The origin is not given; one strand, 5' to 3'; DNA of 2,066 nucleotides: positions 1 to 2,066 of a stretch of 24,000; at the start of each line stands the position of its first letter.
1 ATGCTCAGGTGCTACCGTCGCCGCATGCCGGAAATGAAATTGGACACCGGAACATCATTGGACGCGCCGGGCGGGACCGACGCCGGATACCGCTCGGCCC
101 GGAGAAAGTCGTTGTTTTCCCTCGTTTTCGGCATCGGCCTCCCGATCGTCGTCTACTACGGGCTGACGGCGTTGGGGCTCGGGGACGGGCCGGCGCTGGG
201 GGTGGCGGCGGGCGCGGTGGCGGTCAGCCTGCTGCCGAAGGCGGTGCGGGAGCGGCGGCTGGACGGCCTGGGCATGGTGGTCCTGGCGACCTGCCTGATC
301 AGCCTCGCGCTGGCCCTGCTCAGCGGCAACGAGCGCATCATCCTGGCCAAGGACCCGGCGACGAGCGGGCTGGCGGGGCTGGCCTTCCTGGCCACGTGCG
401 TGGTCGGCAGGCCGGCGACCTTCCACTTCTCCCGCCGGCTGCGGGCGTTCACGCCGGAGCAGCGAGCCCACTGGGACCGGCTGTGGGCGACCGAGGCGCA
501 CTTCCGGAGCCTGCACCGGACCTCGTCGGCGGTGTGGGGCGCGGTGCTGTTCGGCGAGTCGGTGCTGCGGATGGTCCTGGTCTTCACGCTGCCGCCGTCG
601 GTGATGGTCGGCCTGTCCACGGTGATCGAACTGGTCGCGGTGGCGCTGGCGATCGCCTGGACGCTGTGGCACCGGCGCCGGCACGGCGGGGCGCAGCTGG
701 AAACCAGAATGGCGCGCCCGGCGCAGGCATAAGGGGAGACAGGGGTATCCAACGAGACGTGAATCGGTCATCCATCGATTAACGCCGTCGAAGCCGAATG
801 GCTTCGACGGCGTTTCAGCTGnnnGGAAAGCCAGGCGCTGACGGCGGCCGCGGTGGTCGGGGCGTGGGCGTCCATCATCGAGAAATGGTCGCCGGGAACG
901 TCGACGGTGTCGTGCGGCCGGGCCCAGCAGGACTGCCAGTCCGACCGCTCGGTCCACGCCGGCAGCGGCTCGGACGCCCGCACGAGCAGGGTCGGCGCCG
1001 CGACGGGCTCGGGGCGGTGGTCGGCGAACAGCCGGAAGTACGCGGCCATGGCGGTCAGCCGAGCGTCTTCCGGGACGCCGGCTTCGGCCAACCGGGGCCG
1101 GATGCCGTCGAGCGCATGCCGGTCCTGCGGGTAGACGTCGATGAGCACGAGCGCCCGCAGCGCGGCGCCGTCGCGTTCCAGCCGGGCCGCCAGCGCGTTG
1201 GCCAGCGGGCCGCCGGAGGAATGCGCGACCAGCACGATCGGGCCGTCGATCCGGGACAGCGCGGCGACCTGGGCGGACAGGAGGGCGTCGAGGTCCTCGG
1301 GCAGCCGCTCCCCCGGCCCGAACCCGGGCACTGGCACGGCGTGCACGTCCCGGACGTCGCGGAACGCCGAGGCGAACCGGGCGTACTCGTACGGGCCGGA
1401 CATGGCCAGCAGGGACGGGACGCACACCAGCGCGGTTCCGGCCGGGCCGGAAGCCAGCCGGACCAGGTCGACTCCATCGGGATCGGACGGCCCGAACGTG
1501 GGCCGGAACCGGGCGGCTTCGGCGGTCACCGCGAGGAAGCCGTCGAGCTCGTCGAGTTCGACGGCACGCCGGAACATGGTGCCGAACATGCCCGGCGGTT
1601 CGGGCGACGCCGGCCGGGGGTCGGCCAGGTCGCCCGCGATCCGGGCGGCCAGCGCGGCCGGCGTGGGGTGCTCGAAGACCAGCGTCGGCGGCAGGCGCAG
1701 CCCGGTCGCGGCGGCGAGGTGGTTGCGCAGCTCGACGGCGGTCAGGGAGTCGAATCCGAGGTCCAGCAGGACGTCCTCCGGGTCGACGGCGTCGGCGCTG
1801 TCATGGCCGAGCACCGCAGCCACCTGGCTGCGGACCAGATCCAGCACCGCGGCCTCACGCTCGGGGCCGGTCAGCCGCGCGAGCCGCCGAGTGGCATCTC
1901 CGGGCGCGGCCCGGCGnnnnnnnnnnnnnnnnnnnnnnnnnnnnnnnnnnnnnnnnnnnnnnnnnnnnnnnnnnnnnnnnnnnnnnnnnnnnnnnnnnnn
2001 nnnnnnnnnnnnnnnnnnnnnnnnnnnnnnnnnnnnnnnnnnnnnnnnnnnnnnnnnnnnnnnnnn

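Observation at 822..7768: Self-contained two-gene operon: UGT-like glycosyltransferase plus a stand-alone single-module PKS ending in a TE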

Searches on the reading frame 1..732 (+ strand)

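Call 10: search_protein_families(library=pfam, proteins=[window:1-732:+])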
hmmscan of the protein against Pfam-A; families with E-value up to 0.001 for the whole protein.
window:1-732:+ (243 aa): 0 families

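Call 12: search_protein_families(library=ncbifam, proteins=[window:1-732:+], max_evalue=0.01)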
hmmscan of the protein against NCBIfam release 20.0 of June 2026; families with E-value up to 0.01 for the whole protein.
window:1-732:+ (243 aa): 1 family
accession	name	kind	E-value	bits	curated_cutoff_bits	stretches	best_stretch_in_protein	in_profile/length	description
NF041646.1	VC0807_fam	subfamily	7.3e-46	156.2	65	1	38-223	3-189/189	VC0807 family protein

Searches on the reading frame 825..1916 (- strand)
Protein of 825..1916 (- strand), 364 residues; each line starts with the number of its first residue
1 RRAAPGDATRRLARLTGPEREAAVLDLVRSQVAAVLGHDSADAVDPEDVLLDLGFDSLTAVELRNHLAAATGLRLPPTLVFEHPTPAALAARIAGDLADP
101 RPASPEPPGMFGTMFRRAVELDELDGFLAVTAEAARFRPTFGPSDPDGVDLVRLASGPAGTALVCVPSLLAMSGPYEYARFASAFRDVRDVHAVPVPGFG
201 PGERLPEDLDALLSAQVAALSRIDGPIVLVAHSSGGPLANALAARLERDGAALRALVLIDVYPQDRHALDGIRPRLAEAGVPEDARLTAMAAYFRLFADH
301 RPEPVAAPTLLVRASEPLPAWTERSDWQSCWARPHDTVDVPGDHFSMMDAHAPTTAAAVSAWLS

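Call 29: find_homologous_proteins(query=window:825-1916:-, max_evalue=1e-20)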
Query window:825-1916:- (364 aa): 295 proteins with E <= 1e-20 among 8000 candidates; the best 120 are listed.
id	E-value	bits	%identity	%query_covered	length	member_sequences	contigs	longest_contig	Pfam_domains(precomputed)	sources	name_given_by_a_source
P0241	6.9e-88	313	51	95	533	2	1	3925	PF08659.17,PF00550.32,PF00975.27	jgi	jgi:thioesterase domain-containing protein/acyl carrier protein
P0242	4.7e-86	307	48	97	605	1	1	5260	PF08659.17,PF00550.32,PF12697.14,PF00561.27,PF00975.27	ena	-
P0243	1.8e-81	292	48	97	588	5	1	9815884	PF08659.17,PF00550.32,PF12697.14,PF00975.27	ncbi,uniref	ncbi:type I polyketide synthase [Streptomyces noursei]|uniref:type I polyketide synthase n=1 Tax=Str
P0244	6.3e-80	287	43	100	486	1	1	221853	PF00550.32,PF00975.27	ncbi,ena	-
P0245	2.4e-79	285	44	97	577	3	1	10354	PF08659.17,PF00550.32,PF12697.14,PF00975.27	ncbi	ncbi:type I polyketide synthase, partial [Streptomyces noursei]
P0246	8.7e-79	284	46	98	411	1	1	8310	PF00550.32,PF12697.14,PF00975.27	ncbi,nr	ncbi:MAG TPA: thioesterase domain-containing protein, partial [Solirubrobacteraceae bacterium]|nr:th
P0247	2.3e-77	279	45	99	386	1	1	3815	PF00550.32,PF00975.27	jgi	jgi:thioesterase domain-containing protein/aryl carrier-like protein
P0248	2.0e-76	276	47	87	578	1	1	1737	PF08659.17,PF00550.32,PF12697.14,PF00561.27,PF00975.27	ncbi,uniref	ncbi:type I polyketide synthase, partial [Streptomyces sp. NPDC059742]|uniref:type I polyketide synt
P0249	3.7e-75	272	43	100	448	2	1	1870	PF00550.32,PF12697.14,PF00975.27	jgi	-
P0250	1.4e-74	270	46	100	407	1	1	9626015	PF00550.32,PF12697.14,PF00561.27,PF00975.27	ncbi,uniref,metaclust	ncbi:hypothetical protein QR77_29235, partial [Streptomyces sp. 150FB]|uniref:alpha/beta fold hydrol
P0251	1.1e-73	267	44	99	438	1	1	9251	PF00550.32,PF12697.14,PF00975.27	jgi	jgi:thioesterase domain-containing protein/aryl carrier-like protein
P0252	3.2e-73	265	45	98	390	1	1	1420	PF00550.32,PF12697.14,PF00561.27,PF00975.27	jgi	jgi:thioesterase domain-containing protein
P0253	3.2e-73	265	45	95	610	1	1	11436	PF00550.32,PF12697.14,PF00975.27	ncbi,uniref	ncbi:alpha/beta fold hydrolase [Kitasatospora sp. NPDC004799]|uniref:alpha/beta fold hydrolase n=1 T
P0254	4.6e-73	265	45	96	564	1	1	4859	PF08659.17,PF00550.32,PF12697.14,PF00561.27,PF00975.27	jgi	jgi:thioesterase domain-containing protein/acyl carrier protein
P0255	1.1e-72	263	46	98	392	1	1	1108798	PF00550.32,PF12697.14,PF00561.27,PF00975.27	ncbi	ncbi:alpha/beta fold hydrolase, partial [Nocardiopsis sediminis]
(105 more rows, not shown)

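Call 36: search_protein_representatives(protein=window:825-1916:-)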
Query: 364 residues. Proteins with E-value up to 0.001 (for the whole library): 18305; up to 1e-10: 7876; up to 1e-30: 1440. The best 150 are listed.
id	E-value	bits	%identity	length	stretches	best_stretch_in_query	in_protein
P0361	6.9e-134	463.1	50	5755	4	9-363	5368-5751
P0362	6.8e-129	446.7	47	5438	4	5-363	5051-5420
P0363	1.7e-119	415.7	48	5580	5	7-363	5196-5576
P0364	3.5e-118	411.5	50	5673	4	19-363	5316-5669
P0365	3.6e-115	401.6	49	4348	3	9-363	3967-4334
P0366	1.2e-114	399.8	65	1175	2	6-280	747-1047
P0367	2.7e-113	395.4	49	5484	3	10-364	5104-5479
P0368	1.8e-104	366.3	47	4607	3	5-363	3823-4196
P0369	7.0e-104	364.4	50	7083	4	7-363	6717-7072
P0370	9.0e-104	364.1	49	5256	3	2-363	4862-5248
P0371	2.4e-101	356.1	44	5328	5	5-360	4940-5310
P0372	1.8e-100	353.2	43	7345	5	7-363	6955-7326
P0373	1.3e-99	350.3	56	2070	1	10-364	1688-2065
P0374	4.1e-99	348.7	46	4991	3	3-363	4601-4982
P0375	4.6e-99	348.6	47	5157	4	18-363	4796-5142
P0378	3.2e-97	342.5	55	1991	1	6-363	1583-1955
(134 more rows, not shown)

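Call 38: search_protein_families(library=pfam, proteins=[P0366, P0373, P0378], max_evalue=0.000001)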
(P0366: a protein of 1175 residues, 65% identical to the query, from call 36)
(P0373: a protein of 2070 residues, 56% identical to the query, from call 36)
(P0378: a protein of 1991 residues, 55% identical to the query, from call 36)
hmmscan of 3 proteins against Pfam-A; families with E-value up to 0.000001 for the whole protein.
P0366 (1175 aa): 9 families
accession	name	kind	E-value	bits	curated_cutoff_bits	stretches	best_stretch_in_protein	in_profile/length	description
PF08659.16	KR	-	1.4e-50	172.2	22.6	1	493-664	2-179/180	KR domain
PF14765.12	PS-DH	-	1.6e-28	99.8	23.7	1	131-288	3-163/166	Polyketide synthase dehydratase N-terminal domain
PF21089.3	PKS_DH_N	-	7.8e-25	87.3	27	1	3-94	10-103/103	Polyketide synthase dehydratase domain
PF00975.26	Thioesterase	-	4.1e-19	70.1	26.4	1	928-1033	3-107/226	Thioesterase domain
PF01370.27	Epimerase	-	2.7e-10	40.5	20.9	1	494-648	1-156/240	NAD dependent epimerase/dehydratase family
PF00550.31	PP-binding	-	6e-10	39.7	20.8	1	771-838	5-67/67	Phosphopantetheine attachment site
PF22953.2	SpnB_Rossmann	-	4.2e-09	37.3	27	1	395-426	110-141/170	Polyketide synthase extender module SpnB, Rossmann fold domain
PF00561.26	Abhydrolase_1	-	2.7e-07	31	25.8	0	928-1030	3-103/245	alpha/beta hydrolase fold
PF00106.31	adh_short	-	6.5e-07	29.5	26.6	0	493-647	2-162/195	short chain dehydrogenase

P0373 (2070 aa): 14 families
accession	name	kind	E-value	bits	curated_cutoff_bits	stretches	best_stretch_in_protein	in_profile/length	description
PF00109.32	ketoacyl-synt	-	4.2e-89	298.9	20.8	1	34-278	2-252/252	Beta-ketoacyl synthase, N-terminal domain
PF00698.26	Acyl_transf_1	-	6.5e-86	289.1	32.7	1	579-893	1-314/319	Acyl transferase domain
PF08659.16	KR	-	4.7e-59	199.8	22.6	1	1421-1600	1-180/180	KR domain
PF02801.28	Ketoacyl-synt_C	-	5.2e-42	143.1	20.8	1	286-403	1-118/119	Beta-ketoacyl synthase, C-terminal domain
PF21089.3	PKS_DH_N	-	2.1e-32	111.5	27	1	944-1044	1-103/103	Polyketide synthase dehydratase domain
PF22953.2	SpnB_Rossmann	-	8.5e-25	88.4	27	1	1284-1403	50-170/170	Polyketide synthase extender module SpnB, Rossmann fold domain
PF00975.26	Thioesterase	-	2.5e-24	87.2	26.4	1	1854-2063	3-225/226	Thioesterase domain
PF14765.12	PS-DH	-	5e-24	85.1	23.7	1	1071-1220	4-165/166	Polyketide synthase dehydratase N-terminal domain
PF00550.31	PP-binding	-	3.4e-15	56.5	20.8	1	1705-1769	2-65/67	Phosphopantetheine attachment site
PF16197.11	KAsynt_C_assoc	-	1.7e-11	45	33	1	409-544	4-111/111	Ketoacyl-synthetase C-terminal extension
PF00106.31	adh_short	-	5.5e-11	42.7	26.6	1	1422-1582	2-162/195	short chain dehydrogenase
PF22621.2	CurL-like_PKS_C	-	9e-09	35.6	27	1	494-553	3-62/64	CurL-like, PKS C-terminal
PF08990.16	Docking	-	1.5e-08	34.6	20.9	1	2-30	1-29/29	Erythronolide synthase docking domain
PF01370.27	Epimerase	-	3.1e-07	30.5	20.9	1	1423-1565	1-123/240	NAD dependent epimerase/dehydratase family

P0378 (1991 aa): 13 families
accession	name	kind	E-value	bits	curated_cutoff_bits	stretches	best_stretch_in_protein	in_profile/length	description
PF00109.32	ketoacyl-synt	-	8.1e-96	320.9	20.8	1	28-276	2-252/252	Beta-ketoacyl synthase, N-terminal domain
PF00698.26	Acyl_transf_1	-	1.1e-56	193.1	32.7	1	558-860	3-318/319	Acyl transferase domain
PF08659.16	KR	-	7.3e-51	173.1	22.6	1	1329-1497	1-179/180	KR domain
PF02801.28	Ketoacyl-synt_C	-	2.8e-44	150.4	20.8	1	284-401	1-118/119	Beta-ketoacyl synthase, C-terminal domain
PF21089.3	PKS_DH_N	-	3.2e-30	104.5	27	1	906-1004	1-103/103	Polyketide synthase dehydratase domain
PF00975.26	Thioesterase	-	5.5e-29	102.4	26.4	1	1745-1954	3-225/226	Thioesterase domain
PF14765.12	PS-DH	-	4.5e-25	88.5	23.7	1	1030-1173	5-163/166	Polyketide synthase dehydratase N-terminal domain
PF00106.31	adh_short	-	1.5e-12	47.8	26.6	1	1330-1507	2-193/195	short chain dehydrogenase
PF16197.11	KAsynt_C_assoc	-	2.1e-12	47.9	33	1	404-528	1-110/111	Ketoacyl-synthetase C-terminal extension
PF00550.31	PP-binding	-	5.6e-12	46.2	20.8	1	1617-1670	14-67/67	Phosphopantetheine attachment site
PF00561.26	Abhydrolase_1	-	3.9e-10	40.3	25.8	1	1745-1857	3-116/245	alpha/beta hydrolase fold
PF01370.27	Epimerase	-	1.6e-08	34.7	20.9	1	1331-1464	1-124/240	NAD dependent epimerase/dehydratase family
PF01073.25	3Beta_HSD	-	9.3e-07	28.6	22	0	1332-1461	1-122/280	3-beta hydroxysteroid dehydrogenase/isomerase family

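Call 39: find_encoding_contigs(protein=P0366, flank=10000, max_places=4)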
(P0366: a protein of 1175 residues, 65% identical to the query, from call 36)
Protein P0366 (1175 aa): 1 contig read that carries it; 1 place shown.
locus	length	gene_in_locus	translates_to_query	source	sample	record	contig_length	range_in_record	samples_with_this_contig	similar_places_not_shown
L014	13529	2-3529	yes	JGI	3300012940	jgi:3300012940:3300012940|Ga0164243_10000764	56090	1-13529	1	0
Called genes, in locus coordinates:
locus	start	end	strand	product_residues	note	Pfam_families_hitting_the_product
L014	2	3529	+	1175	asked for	PF21089:PKS_DH_N, PF14765:PS-DH, PF22953:SpnB_Rossmann, PF00106:adh_short (weak), PF01370:Epimerase, PF08659:KR, PF00550:PP-binding, PF00975:Thioesterase, +1 more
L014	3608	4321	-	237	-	PF01812:5-FTHF_cyc-lig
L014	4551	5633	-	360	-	PF21124:VinK_C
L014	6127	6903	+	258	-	PF00975:Thioesterase (weak)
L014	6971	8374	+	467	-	PF00501:AMP-binding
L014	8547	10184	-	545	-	PF01266:DAO (weak), PF13450:NAD_binding_8, PF01593:Amino_oxidase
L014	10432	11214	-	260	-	PF00072:Response_reg, PF00196:GerE, PF08281:Sigma70_r4_2 (weak)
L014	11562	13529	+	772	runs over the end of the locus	PF00083:Sugar_tr, PF07690:MFS_1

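Call 48: find_encoding_contigs(protein=P0378, flank=10000, max_places=3)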
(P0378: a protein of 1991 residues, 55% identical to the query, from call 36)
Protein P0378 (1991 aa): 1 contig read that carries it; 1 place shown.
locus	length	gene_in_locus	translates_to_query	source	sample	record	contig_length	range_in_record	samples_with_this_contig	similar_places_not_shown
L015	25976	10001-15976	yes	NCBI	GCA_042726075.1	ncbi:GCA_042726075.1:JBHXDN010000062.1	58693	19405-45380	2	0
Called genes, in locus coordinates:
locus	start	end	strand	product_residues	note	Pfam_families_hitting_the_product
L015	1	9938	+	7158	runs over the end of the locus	-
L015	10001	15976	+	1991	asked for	PF00109:ketoacyl-synt, PF02801:Ketoacyl-synt_C, PF16197:KAsynt_C_assoc, PF00698:Acyl_transf_1, PF21089:PKS_DH_N, PF14765:PS-DH, PF22953:SpnB_Rossmann, PF00106:adh_short, +7 more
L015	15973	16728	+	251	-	PF00561:Abhydrolase_1 (faint), PF00975:Thioesterase, PF12697:Abhydrolase_6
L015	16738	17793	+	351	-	PF13469:Sulfotransfer_3 (weak)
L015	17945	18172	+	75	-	-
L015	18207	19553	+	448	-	PF08240:ADH_N, PF00107:ADH_zinc_N, PF13602:ADH_zinc_N_2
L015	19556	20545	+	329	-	PF00195:Chal_sti_synt_N (weak), PF08545:ACP_syn_III, PF08541:ACP_syn_III_C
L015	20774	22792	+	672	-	PF00989:PAS (faint), PF08448:PAS_4 (faint), PF08447:PAS_3, PF07228:SpoIIE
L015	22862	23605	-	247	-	PF02586:SRAP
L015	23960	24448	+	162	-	-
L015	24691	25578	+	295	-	PF14339:DUF4394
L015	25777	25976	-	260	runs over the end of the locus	PF10099:RskA_C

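Call 66: search_solved_structures(query=window:825-1700:-, max_evalue=0.00001)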
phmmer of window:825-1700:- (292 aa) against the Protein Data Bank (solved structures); distinct sequences matched with E-value up to 0.00001: 18.
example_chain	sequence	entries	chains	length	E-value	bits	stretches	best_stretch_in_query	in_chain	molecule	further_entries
9cbd_A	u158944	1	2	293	2.7e-52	181.3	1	36-291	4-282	Narbonolide/10-deoxymethynolide synthase PikA4, module 6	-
1mn6_A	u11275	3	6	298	3.7e-52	180.9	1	36-291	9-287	polyketide synthase IV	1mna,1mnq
2h7x_A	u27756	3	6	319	5e-52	180.4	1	36-291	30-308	Type I polyketide synthase PikAIV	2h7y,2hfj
9cgn_A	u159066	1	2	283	1.4e-51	179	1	37-291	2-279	Narbonolide/10-deoxymethynolide synthase PikA4, module 6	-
9cgl_A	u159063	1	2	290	1.5e-51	178.8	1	37-291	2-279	Narbonolide/10-deoxymethynolide synthase PikA4, module 6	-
2hfk_A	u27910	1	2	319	1.6e-51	178.8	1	36-291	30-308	Type I polyketide synthase PikAIV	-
7m7e_B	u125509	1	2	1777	1.7e-50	175.4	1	1-291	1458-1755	6-deoxyerythronolide-B synthase EryA2, modules 3 and 4,EryAI,6-deoxyerythronolide-B syntha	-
7m7f_B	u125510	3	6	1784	3.8e-50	174.2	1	1-291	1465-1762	EryAI,6-deoxyerythronolide-B synthase EryA3, modules 5 and 6 chimera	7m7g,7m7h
8tjn_B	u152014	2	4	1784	3.8e-50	174.2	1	1-291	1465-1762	EryAI,6-deoxyerythronolide-B synthase EryA3, modules 5 and 6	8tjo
8tpw_A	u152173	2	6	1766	5.7e-50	173.7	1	1-291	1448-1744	EryAII,EryAII,EryAII,EryAII,6-deoxyerythronolide-B synthase EryA3, modules 5 and 6 | EryAII,EryAII,EryAII,6-deoxyerythronolide-B synthase EryA3, modules 5 and 6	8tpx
9cel_A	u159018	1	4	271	2e-47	165.3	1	41-291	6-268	Type I PKS module 7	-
5d3k_A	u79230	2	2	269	2.5e-46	161.7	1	49-291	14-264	Erythronolide synthase, modules 5 and 6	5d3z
1mo2_A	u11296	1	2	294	5e-46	160.7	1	42-291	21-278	Erythronolide synthase, modules 5 and 6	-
1kez_A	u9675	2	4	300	5.4e-46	160.6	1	42-291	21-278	ERYTHRONOLIDE SYNTHASE | 6-deoxyerythronolide-B synthase EryA3, modules 5 and 6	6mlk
9cgo_A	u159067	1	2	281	9.9e-43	149.9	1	39-291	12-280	Tylactone synthase module 7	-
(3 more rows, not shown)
